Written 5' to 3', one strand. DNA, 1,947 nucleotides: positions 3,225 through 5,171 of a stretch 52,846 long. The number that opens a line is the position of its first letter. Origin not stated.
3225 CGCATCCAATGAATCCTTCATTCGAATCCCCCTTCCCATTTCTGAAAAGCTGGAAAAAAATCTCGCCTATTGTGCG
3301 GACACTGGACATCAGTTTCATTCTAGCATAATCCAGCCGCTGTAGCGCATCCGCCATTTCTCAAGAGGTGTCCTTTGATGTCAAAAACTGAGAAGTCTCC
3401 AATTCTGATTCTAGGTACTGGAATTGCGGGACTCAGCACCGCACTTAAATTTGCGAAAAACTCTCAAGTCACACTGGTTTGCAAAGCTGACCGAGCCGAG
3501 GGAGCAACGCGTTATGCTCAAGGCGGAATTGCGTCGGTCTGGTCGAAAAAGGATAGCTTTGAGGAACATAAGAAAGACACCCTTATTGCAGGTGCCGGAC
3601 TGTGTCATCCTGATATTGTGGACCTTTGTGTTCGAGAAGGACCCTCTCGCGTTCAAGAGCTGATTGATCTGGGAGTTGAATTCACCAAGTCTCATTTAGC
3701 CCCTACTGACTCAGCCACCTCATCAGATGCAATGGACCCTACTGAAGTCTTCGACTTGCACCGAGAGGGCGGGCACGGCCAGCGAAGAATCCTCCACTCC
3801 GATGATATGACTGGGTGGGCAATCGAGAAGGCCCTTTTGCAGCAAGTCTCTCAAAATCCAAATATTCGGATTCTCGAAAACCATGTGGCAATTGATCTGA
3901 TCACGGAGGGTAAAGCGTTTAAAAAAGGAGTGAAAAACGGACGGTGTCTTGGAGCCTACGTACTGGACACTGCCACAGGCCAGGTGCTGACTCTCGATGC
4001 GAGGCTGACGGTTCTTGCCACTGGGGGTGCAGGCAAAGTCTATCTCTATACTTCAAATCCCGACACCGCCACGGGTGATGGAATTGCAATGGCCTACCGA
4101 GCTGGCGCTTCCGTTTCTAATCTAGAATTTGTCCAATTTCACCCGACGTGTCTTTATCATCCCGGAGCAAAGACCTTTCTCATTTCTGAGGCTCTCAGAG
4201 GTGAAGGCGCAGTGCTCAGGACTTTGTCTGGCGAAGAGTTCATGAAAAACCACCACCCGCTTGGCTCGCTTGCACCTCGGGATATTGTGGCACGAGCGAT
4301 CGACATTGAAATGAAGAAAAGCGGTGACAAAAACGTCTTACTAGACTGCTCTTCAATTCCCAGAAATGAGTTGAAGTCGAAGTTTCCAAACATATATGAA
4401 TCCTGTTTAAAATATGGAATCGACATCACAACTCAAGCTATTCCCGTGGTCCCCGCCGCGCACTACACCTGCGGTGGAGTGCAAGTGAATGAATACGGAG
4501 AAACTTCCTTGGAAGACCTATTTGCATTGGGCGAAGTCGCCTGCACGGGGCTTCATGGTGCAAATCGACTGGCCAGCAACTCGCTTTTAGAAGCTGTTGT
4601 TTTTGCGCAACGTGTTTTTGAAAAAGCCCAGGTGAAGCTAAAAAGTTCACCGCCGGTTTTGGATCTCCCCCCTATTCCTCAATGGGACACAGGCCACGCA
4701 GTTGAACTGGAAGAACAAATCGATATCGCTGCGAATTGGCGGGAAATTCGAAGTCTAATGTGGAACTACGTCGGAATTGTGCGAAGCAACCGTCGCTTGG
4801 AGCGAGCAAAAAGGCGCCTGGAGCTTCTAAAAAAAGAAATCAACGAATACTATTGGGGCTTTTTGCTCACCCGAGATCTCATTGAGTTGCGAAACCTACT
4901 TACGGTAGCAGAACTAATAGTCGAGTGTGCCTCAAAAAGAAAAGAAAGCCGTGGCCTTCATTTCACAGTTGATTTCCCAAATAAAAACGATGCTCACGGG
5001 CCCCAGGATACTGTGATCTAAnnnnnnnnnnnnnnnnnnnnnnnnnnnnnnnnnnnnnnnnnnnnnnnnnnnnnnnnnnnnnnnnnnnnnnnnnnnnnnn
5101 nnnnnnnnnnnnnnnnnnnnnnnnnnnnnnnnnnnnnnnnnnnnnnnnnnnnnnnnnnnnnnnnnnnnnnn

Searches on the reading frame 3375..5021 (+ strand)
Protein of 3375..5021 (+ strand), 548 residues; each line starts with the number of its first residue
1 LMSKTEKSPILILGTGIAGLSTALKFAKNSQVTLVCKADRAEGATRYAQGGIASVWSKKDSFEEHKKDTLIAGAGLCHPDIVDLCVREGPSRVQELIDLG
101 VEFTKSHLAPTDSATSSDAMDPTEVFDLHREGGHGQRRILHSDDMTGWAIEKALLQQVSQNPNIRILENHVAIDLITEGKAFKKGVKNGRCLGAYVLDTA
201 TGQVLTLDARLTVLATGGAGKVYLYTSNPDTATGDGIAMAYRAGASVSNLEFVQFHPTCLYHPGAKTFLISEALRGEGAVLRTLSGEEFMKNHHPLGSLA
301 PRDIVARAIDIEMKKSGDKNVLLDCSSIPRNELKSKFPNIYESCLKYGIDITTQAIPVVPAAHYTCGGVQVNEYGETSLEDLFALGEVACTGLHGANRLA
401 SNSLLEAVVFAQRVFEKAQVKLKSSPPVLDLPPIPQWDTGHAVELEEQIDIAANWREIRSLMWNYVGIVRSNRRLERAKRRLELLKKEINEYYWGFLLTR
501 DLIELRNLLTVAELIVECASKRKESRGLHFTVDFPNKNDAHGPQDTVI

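Call 12: search_protein_families(library=pfam, proteins=[window:3375-5021:+], max_evalue=0.001)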
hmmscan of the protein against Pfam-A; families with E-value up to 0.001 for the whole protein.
window:3375-5021:+ (548 aa): 5 families
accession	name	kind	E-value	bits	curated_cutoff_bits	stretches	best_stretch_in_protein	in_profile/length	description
PF00890.30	FAD_binding_2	-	8.1e-90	302.4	20.4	1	10-404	2-414/414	FAD binding domain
PF02910.25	Succ_DH_flav_C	-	2.1e-15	57.2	20.8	1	456-541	2-93/130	Fumarate reductase flavoprotein C-term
PF01266.30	DAO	-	3.1e-08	34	27.9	1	10-112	2-93/353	FAD dependent oxidoreductase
PF07992.20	Pyr_redox_2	-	3e-07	30.6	26.1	0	365-397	250-281/291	Pyridine nucleotide-disulphide oxidoreductase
PF03486.20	HI0933_like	-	0.00012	22.1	50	0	203-388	149-219/244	HI0933-like protein Rossmann domain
